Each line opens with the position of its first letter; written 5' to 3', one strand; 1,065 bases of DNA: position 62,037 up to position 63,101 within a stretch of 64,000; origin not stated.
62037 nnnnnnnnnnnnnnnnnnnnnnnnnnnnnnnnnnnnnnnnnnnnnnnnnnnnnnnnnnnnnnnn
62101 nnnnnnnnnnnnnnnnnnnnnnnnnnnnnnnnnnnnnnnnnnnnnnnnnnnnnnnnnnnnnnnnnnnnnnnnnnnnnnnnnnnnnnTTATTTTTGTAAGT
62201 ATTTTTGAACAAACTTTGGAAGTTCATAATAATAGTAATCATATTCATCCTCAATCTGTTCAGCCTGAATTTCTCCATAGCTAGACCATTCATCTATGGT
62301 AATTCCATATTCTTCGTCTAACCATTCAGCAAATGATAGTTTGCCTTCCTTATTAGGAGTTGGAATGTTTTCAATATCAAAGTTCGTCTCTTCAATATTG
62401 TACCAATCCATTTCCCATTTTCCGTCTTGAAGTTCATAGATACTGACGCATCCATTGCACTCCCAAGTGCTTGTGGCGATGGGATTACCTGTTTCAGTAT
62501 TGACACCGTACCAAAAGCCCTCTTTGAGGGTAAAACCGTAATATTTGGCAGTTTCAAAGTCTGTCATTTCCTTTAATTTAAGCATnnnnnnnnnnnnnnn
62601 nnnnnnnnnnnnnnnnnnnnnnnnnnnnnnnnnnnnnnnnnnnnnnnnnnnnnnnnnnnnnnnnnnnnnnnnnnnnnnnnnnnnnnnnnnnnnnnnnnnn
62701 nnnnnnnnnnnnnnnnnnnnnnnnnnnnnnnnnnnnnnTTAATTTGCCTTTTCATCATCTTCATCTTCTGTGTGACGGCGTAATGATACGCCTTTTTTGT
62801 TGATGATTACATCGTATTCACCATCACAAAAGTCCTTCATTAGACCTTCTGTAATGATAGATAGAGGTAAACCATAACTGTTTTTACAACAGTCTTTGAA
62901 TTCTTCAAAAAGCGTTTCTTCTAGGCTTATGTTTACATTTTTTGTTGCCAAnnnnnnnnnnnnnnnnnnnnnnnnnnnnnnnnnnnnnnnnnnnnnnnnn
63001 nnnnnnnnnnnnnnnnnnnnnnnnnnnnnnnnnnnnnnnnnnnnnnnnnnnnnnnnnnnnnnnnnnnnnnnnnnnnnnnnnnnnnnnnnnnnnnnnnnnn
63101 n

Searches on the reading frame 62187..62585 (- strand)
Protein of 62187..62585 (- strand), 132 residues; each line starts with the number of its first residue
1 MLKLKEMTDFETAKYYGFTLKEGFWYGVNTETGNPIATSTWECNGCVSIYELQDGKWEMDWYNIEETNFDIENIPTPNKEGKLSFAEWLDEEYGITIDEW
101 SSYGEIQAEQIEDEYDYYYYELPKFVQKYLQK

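Call 16: search_protein_families(library=phrogs, proteins=[window:62187-62585:-], max_evalue=0.01)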
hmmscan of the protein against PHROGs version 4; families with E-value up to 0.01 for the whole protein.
window:62187-62585:- (132 aa): 0 families

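Call 22: find_related_loci(query=window:62187-62585:-, collection=viral_contigs, flank=3000)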
Query window:62187-62585:- (132 aa) in viral_contigs; peptide patterns used: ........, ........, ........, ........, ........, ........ (x = any residue, [..] = any of these).
16 stretches matched a pattern; 5 encode a relative of the query (tblastn E <= 1e-3); 5 distinct loci.
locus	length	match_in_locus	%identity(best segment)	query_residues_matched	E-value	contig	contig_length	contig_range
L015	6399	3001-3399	83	1-132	6e-71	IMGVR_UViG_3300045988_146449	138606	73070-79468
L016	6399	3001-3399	83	1-132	6e-71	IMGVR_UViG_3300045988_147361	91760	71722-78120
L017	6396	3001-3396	83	1-132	2e-64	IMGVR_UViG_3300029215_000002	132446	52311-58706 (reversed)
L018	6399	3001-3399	79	1-132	6e-58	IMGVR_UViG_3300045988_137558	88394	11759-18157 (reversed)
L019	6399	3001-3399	79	1-132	6e-58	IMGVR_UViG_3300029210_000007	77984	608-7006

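Call 24: find_homologous_proteins(query=window:62187-62585:-, max_evalue=0.001)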
Query window:62187-62585:- (132 aa): 36 proteins with E <= 0.001 among 37 candidates.
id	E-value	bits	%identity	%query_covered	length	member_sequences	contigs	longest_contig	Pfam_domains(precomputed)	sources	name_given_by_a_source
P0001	3.3e-84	298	99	100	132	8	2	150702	-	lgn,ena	-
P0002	5.1e-84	298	98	100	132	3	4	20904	-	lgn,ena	-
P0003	9.0e-77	274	91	100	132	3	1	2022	-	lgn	-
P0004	5.8e-74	265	88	100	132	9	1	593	-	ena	-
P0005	1.8e-68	247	83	100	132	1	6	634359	-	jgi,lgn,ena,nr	jgi:hypothetical protein|nr:MAG TPA: hypothetical protein [Bacteriophage sp.]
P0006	6.7e-62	226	75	100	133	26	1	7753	-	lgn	-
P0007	1.1e-59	219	74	100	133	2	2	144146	-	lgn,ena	-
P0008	4.8e-43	165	61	98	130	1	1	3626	-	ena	-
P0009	1.7e-42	163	60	98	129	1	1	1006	-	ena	-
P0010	2.2e-42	163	60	98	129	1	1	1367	-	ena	-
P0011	2.8e-42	162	62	96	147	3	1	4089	-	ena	-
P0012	3.6e-42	162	62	99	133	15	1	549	-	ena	-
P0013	7.9e-42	161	63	98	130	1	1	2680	-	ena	-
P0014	1.2e-41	160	61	98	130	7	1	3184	-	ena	-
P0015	1.7e-41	160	61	98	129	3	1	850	-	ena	-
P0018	1.2e-40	157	62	98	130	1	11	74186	-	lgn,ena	-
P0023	4.0e-38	149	54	98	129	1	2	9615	-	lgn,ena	-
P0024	4.1e-38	149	58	98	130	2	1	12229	-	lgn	-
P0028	2.1e-36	143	49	98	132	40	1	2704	-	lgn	-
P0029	2.1e-36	143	53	99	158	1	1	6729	-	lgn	-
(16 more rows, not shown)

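Call 25: find_encoding_contigs(protein=P0018, flank=10000, max_places=4)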
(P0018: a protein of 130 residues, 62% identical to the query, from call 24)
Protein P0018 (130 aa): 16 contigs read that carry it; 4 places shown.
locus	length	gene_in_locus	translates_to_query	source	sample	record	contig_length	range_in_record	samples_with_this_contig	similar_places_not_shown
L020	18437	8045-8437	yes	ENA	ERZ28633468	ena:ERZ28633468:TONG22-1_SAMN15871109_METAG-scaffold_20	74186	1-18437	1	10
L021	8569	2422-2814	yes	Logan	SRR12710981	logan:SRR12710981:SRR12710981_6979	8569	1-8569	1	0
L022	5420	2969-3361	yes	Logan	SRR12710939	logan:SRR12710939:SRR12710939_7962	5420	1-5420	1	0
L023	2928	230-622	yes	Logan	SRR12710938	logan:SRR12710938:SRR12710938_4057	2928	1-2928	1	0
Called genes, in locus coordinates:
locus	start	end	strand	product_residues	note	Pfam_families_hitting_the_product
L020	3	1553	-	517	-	?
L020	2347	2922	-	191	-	-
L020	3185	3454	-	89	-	-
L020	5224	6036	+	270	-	-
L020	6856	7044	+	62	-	-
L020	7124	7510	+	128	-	-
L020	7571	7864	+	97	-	PF13443:HTH_26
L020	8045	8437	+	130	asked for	-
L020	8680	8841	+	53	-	-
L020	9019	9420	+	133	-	-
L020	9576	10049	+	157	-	-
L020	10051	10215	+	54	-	-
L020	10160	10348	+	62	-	-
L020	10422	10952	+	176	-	-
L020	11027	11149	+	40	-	-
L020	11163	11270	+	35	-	-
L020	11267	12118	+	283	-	-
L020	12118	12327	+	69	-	-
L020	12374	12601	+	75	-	-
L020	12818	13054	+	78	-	-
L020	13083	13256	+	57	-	-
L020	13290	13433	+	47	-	-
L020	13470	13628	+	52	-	-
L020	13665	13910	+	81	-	-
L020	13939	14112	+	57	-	-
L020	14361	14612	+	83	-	-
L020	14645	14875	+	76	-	-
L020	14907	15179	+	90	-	-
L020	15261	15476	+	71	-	PF14207:DpnD-PcfM (weak)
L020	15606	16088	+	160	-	-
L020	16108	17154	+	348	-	-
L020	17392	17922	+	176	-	-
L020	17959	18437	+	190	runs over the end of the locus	-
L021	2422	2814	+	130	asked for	-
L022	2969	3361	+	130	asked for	-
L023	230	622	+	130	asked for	-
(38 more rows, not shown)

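Call 26: find_encoding_contigs(protein=P0007, flank=10000, max_places=2)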
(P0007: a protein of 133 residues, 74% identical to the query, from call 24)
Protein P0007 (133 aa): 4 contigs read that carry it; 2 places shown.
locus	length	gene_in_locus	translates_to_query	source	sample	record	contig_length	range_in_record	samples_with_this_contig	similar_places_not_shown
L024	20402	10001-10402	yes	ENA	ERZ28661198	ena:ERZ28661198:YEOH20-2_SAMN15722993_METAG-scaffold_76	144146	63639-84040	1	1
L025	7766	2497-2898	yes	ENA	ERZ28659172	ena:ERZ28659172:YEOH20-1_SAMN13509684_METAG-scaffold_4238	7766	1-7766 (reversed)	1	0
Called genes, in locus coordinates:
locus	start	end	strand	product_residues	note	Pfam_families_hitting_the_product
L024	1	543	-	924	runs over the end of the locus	PF05183:RdRP (weak)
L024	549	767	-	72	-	-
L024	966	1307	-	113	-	-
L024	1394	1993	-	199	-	-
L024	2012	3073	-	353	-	PF02195:ParB_N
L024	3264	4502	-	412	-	PF27199:YonV_C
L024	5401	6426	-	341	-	PF12873:DUF3825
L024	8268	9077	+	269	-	-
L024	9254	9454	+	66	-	-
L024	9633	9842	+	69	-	-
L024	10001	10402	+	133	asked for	-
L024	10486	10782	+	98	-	-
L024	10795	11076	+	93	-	-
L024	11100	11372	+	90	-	-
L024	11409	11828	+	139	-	-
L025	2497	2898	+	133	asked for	-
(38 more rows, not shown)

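Call 27: find_encoding_contigs(protein=P0024, flank=10000, max_places=2)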
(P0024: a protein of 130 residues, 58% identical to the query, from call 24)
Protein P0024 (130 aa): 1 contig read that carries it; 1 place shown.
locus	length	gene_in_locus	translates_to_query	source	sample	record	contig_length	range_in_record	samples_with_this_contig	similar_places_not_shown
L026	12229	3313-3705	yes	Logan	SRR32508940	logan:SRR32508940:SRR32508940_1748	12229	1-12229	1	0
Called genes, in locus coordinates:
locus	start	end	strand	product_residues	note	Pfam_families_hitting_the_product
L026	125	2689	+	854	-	PF13086:AAA_11 (weak), PF00580:UvrD-helicase, PF13245:AAA_19, PF13361:UvrD_C, PF13538:UvrD_C_2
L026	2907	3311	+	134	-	-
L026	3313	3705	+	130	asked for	-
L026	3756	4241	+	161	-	-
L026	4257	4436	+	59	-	-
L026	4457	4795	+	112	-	-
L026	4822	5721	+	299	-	-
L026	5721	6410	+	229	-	PF14460:Prok-E2_D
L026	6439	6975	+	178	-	-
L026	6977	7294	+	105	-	-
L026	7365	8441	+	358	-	-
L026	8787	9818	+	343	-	PF02899:Phage_int_SAM_1 (weak), PF00589:Phage_integrase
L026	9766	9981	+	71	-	-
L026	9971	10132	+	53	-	-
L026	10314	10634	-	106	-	PF12844:HTH_19, PF01381:HTH_3, PF13443:HTH_26, PF13560:HTH_31 (weak)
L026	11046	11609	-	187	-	-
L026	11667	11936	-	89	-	-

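Call 34: find_related_loci(query=A2, collection=genome_contigs, flank=4000)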
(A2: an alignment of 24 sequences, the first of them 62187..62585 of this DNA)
Query A2 (132 aa) in genome_contigs; peptide patterns used: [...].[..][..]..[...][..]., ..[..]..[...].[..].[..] (x = any residue, [..] = any of these).
40 stretches matched a pattern, but none encodes a relative of the query by tblastn (E <= 1e-3).

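Call 35: find_related_loci(query=A2, collection=metagenome_contigs, flank=3000)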
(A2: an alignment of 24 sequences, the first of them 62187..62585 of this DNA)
Query A2 (132 aa) in metagenome_contigs; peptide patterns used: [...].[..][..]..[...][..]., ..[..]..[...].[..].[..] (x = any residue, [..] = any of these).
94 stretches matched a pattern; 30 encode a relative of the query (tblastn E <= 1e-3); 30 distinct loci.
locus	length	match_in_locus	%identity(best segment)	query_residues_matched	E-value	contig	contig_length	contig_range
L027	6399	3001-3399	83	1-132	3e-70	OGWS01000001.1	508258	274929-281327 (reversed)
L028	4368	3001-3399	83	1-132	3e-70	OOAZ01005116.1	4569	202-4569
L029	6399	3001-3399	83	1-132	3e-70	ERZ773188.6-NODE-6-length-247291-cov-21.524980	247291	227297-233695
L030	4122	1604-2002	79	1-132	2e-57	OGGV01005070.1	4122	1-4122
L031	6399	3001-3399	79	1-132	2e-57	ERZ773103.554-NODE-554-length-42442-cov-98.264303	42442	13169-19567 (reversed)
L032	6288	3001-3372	58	1-126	1e-35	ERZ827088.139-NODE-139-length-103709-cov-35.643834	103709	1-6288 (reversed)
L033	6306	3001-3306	63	1-103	2e-34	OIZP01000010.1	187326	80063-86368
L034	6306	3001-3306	63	1-103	2e-34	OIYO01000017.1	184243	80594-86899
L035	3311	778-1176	45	1-130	1e-33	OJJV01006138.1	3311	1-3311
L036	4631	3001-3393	50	1-132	2e-33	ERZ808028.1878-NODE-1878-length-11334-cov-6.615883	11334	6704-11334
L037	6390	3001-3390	44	1-132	3e-31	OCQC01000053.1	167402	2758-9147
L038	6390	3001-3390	44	1-132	3e-31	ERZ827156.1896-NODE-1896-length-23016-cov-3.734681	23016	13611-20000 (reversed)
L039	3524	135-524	44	1-132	3e-31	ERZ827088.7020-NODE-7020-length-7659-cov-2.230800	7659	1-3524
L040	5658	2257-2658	45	1-130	1e-29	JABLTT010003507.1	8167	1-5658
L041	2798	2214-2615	45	1-130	3e-29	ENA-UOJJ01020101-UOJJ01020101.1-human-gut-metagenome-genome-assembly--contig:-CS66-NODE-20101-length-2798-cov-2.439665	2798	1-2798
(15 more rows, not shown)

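Call 65: search_dna_similar(query=window:62187-62585:-, collection=phages, mode=protein, max_evalue=0.001, max_rows=15)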
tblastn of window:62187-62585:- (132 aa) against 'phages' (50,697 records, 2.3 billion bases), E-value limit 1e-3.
No match.

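Call 66: predict_structure(alignment_id=A2)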
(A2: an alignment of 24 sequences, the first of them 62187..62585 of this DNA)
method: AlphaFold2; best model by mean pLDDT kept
length: 132 residues; sequences in the alignment: 24
mean_pLDDT: 68.6   pTM: 0.48
mean pLDDT of the five models: 68.6, 63.8, 63.3, 58.4, 54.7
residues with pLDDT >= 90: 16; 70-90: 45; 50-70: 53; < 50: 18
segments of 3 or more residues with pLDDT < 50: 1-10, 17-23
pLDDT, mean of each block of 10 residues (from residue 1): 42 49 57 68 65 81 63 65 91 92 85 78 59 53
secondary structure, 60 per line:
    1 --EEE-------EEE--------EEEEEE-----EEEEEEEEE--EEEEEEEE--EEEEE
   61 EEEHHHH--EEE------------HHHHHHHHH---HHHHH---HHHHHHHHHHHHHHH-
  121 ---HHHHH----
elements in order: E3-5 E13-15 E24-29 E35-43 E46-53 E56-63 H64-67 E70-72 H85-93 H97-101 H105-119 H124-128

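Call 70: fold_search(model_id=the predicted structure, library=pdb)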
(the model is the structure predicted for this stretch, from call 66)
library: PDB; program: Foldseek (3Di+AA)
matches with E <= 10: 501; with E <= 0.001: 0
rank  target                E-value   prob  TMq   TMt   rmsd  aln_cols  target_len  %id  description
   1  2yj6_A                5.3e-01  0.11  0.20  0.12  10.5       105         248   18  Conformational changes in the catalytic domain of the CPx-ATPase CopB- B upon nucleotide binding (released 2012-05-30)
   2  2egc_MODEL_1_A        1.1e+00  0.16  0.21  0.32  10.5        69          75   19  Solution structure of the fifth SH3 domain from human KIAA0418 protein (released 2007-08-28)
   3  5vz0_C                1.1e+00  0.12  0.20  0.04   9.4        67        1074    7  Crystal structure of Lactococcus lactis pyruvate carboxylase G746A mutant in complex with cyclic-di-AMP (released 2017-08-16)
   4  2yj4_B                1.1e+00  0.14  0.22  0.13   6.6        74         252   16  Conformational changes in the catalytic domain of the CPx-ATPase CopB- B upon nucleotide binding (released 2012-05-30)
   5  2evr                  1.1e+00  0.09  0.19  0.13  15.3        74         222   14  CRYSTAL STRUCTURE OF A PUTATIVE GAMMA-D-GLUTAMYL-L-DIAMINO ACID ENDOPEPTIDASE (NPUN_R0659) FROM NOSTOC PUNCTIFORME PCC 7 (released 2005-11-22)
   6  7rpx_A                1.1e+00  0.08  0.21  0.13  13.8       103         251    8  Archaeal DNA ligase and heterotrimeric PCNA in complex with end-joined DNA (released 2021-11-17)
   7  8gl9_C                1.3e+00  0.08  0.21  0.13  10.1        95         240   12  Co-crystal structure of caPCNA bound to AOH1160 derivative 1LE (released 2023-07-26)
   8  8okv_C                1.4e+00  0.33  0.22  0.10   5.8        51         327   20  lipoprotein BT2095 from Bacteroides thetaiotamicron bound to cyanocobalamin CnCbl (released 2023-09-20)
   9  4fmb_C                1.4e+00  0.23  0.28  0.13   6.0        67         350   16  VirA-Rab1 complex structure (released 2012-09-05)
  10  5tup_C                1.4e+00  0.06  0.17  0.11   9.9        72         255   10  X-ray Crystal Structure of the Aspergillus fumigatus Sliding Clamp (released 2017-02-22)
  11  9lvk_K                1.5e+00  0.14  0.19  0.05   7.3        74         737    8  Cryo-EM structure of CASTOR1 bound human GATOR2 complex (released 2025-08-13)
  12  9gdc_F                1.6e+00  0.44  0.23  0.04   3.4        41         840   20  RNAP-TopoI complex on bubble scaffold - single-bubble configuration (released 2025-11-05)
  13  4fmb_A                1.6e+00  0.21  0.28  0.13   6.0        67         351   16  VirA-Rab1 complex structure (released 2012-09-05)
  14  6cbi_F                1.6e+00  0.13  0.20  0.12   7.1        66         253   12  PCNA in complex with inhibitor (released 2018-07-04)
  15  5vyz_D                1.6e+00  0.10  0.20  0.03   9.8        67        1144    7  Crystal structure of Lactococcus lactis pyruvate carboxylase in complex with cyclic-di-AMP (released 2017-08-16)
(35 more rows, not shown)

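Call 71: search_protein_families(library=pfam, proteins=[L026:2907-3311:+, window:62187-62585:-, L020:7571-7864:+], max_evalue=0.1)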
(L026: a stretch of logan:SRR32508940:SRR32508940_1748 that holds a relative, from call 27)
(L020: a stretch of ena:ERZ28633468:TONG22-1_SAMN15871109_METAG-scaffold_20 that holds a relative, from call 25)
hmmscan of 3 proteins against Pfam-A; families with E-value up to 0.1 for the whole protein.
L026:2907-3311:+ (134 aa): 0 families

window:62187-62585:- (132 aa): 0 families

L020:7571-7864:+ (97 aa): 6 families
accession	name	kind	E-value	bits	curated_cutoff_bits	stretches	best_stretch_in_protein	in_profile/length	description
PF13443.12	HTH_26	-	5.5e-14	52.6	22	1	6-63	1-61/63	Cro/C1-type HTH DNA-binding domain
PF01527.26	HTH_Tnp_1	-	0.0014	19.2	24.1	1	44-94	25-74/75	Transposase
PF08672.17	ANAPC2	-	0.031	15.2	23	1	44-84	13-54/60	Anaphase promoting complex (APC) subunit 2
PF01381.28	HTH_3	-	0.036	14.5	23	0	39-59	35-55/55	Helix-turn-helix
PF09943.14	DUF2175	-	0.038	14.7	25.1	1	31-95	36-97/98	Uncharacterized protein conserved in archaea (DUF2175)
PF12728.13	HTH_17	-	0.054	14.2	27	0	44-66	3-25/51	Helix-turn-helix domain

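Call 73: search_protein_families(library=ncbifam, proteins=[window:62187-62585:-], max_evalue=0.1)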
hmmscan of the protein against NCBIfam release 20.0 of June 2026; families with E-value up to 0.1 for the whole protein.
window:62187-62585:- (132 aa): 0 families

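Call 77: find_encoding_contigs(protein=P0023, flank=4000, max_places=1)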
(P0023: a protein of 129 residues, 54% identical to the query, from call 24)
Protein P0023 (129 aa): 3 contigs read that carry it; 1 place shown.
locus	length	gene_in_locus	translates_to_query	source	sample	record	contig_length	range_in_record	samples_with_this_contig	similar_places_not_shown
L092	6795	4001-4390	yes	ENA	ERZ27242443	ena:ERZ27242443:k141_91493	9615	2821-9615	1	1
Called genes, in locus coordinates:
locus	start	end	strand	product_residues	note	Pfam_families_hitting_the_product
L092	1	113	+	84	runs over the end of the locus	-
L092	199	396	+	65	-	-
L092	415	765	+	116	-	-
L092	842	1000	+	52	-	-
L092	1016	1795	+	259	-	-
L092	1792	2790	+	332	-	PF00589:Phage_integrase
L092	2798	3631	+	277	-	PF03747:ADP_ribosyl_GH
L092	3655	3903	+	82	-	-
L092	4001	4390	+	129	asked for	-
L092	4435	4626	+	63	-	-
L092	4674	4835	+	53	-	-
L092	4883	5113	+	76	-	-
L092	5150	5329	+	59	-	-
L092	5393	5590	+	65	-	-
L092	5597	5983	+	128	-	-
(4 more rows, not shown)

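Call 78: find_encoding_contigs(protein=P0029, flank=4000, max_places=1)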
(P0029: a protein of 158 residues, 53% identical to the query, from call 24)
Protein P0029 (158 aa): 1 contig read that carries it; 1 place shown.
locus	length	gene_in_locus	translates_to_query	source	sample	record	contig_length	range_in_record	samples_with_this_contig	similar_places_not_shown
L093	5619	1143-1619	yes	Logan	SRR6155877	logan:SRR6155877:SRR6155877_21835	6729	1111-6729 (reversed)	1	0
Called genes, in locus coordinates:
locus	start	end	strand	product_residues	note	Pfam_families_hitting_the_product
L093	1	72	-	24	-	?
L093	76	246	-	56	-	-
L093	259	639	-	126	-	-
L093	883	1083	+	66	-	PF13443:HTH_26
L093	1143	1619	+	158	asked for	-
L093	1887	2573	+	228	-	-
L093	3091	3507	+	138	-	PF03819:MazG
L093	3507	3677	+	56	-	-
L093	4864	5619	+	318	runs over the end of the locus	-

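Call 79: find_encoding_contigs(protein=P0028, flank=4000, max_places=1)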
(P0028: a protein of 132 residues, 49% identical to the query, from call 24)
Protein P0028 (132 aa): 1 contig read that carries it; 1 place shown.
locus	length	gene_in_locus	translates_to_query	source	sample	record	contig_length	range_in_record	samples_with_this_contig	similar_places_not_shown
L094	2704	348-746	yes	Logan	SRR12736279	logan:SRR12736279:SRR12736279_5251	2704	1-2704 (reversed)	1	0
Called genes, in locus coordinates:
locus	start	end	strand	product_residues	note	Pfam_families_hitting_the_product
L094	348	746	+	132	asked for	-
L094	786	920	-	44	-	-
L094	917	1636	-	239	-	PF02498:Bro-N, PF03374:ANT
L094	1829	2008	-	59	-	-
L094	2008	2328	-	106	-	-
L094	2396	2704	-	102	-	?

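Call 80: find_encoding_contigs(protein=P0011, flank=4000, max_places=1)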
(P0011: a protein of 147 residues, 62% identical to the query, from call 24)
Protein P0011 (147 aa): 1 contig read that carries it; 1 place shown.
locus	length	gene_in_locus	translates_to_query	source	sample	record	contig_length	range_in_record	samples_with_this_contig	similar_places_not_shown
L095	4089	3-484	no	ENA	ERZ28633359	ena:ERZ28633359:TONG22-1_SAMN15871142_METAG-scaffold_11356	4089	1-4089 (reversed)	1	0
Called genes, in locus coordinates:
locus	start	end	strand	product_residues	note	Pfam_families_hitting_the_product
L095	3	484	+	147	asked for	?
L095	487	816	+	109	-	PF12844:HTH_19 (weak), PF01381:HTH_3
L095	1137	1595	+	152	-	-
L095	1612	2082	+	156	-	-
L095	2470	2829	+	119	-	-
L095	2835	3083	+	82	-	-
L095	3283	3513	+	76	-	-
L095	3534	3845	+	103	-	-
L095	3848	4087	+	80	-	?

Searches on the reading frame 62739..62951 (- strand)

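Call 16: search_protein_families(library=phrogs, proteins=[window:62739-62951:-], max_evalue=0.01)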
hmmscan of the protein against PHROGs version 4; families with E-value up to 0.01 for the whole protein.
window:62739-62951:- (70 aa): 0 families

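Call 71: search_protein_families(library=pfam, proteins=[window:62739-62951:-], max_evalue=0.1)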
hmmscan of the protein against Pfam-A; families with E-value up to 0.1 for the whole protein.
window:62739-62951:- (70 aa): 1 family
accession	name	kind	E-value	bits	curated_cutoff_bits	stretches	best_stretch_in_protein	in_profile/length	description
PF05966.18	Chordopox_A33R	-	0.014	15.2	22.5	1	12-61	119-167/186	Chordopoxvirus A33R protein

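Call 73: search_protein_families(library=ncbifam, proteins=[window:62739-62951:-], max_evalue=0.1)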
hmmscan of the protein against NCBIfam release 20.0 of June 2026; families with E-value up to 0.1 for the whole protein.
window:62739-62951:- (70 aa): 0 families
